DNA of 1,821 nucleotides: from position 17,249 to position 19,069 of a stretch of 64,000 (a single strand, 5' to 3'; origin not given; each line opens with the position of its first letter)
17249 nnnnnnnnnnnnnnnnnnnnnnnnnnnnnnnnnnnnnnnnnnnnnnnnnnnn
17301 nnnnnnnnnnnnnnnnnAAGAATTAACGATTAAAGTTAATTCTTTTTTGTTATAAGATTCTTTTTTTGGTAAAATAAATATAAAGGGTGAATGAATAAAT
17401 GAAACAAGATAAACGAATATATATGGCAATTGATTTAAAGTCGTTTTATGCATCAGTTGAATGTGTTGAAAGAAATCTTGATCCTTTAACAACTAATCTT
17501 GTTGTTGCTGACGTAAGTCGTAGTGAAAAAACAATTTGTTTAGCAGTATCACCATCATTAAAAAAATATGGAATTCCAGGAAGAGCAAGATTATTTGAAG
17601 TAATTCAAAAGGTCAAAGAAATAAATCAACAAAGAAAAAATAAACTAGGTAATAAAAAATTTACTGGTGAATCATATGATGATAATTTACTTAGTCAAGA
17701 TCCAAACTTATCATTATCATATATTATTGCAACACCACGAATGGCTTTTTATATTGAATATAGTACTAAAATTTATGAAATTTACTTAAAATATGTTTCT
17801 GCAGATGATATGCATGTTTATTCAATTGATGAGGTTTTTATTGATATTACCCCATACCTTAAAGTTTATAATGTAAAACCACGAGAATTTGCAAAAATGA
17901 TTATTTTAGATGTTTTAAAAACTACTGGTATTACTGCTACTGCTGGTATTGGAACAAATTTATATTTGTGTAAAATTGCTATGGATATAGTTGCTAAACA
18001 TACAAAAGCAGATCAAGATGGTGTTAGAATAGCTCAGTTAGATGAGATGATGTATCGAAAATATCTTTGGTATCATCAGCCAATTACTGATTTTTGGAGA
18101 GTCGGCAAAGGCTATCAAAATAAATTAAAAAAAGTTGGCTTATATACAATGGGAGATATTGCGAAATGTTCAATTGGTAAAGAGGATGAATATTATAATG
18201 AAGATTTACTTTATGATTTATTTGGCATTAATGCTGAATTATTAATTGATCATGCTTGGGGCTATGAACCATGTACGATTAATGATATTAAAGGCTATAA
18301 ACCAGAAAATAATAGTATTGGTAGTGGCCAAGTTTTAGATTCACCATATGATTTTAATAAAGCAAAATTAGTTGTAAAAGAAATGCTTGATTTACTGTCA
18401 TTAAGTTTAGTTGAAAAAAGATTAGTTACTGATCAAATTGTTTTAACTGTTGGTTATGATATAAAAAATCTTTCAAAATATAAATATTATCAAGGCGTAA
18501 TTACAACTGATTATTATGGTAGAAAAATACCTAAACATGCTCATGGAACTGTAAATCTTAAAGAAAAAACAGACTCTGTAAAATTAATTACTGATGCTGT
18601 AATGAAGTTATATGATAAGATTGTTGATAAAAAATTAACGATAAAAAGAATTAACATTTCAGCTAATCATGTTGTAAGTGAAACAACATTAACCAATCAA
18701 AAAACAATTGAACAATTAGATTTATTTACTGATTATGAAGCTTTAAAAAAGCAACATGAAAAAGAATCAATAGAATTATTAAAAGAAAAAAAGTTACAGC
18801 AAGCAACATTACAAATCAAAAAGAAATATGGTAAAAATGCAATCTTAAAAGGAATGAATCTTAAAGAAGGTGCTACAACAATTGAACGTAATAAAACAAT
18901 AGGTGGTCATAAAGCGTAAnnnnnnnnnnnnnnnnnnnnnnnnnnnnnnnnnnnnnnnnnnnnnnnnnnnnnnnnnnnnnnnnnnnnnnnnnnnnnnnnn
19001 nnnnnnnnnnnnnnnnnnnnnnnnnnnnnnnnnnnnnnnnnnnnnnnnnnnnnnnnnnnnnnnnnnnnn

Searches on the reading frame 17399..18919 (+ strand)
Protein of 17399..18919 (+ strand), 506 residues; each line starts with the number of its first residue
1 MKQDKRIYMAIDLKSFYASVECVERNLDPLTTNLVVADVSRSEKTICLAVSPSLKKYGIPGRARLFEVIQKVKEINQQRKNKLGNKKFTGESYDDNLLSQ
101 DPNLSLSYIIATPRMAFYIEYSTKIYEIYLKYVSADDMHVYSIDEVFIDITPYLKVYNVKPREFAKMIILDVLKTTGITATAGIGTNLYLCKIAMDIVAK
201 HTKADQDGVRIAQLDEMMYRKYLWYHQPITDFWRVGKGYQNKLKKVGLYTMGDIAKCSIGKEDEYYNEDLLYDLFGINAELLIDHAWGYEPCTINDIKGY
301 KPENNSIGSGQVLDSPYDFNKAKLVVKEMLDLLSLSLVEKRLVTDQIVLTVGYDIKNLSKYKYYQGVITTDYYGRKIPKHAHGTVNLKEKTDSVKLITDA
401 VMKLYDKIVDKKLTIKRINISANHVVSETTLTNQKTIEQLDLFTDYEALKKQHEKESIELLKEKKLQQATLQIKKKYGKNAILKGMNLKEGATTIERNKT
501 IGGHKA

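Call 50: search_protein_families(library=ncbifam, proteins=[window:17399-18919:+])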
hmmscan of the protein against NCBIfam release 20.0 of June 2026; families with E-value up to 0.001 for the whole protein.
window:17399-18919:+ (506 aa): 9 families
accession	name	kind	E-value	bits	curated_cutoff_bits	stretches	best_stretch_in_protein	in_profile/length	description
NF002848.0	PRK03103.1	subfamily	5.7e-43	146.9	381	2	108-504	72-408/410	DNA polymerase IV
NF002492.0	PRK01810.1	equivalog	1.2e-26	93.4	399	1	107-493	77-400/412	DNA polymerase IV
NF002677.0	PRK02406.1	equivalog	2.4e-18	66.4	256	1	108-260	73-213/357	DNA polymerase IV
NF003015.0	PRK03858.1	subfamily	2.2e-16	59.9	367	1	108-258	69-207/399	DNA polymerase IV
NF002751.0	PRK02794.1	equivalog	1.9e-14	53.4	371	1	109-296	104-271/425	DNA polymerase IV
NF002955.0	PRK03609.1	subfamily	5.2e-14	52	431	1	117-259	76-211/422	translesion error-prone DNA polymerase V subunit UmuC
NF002882.0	PRK03348.1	equivalog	2.5e-13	49.6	389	1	109-258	73-211/461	DNA polymerase IV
NF010731.0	PRK14133.1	equivalog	5.3e-13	48.9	362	1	112-409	73-341/352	DNA polymerase IV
NF002883.0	PRK03352.1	equivalog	1.2e-08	34.6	330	1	136-257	101-207/347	DNA polymerase IV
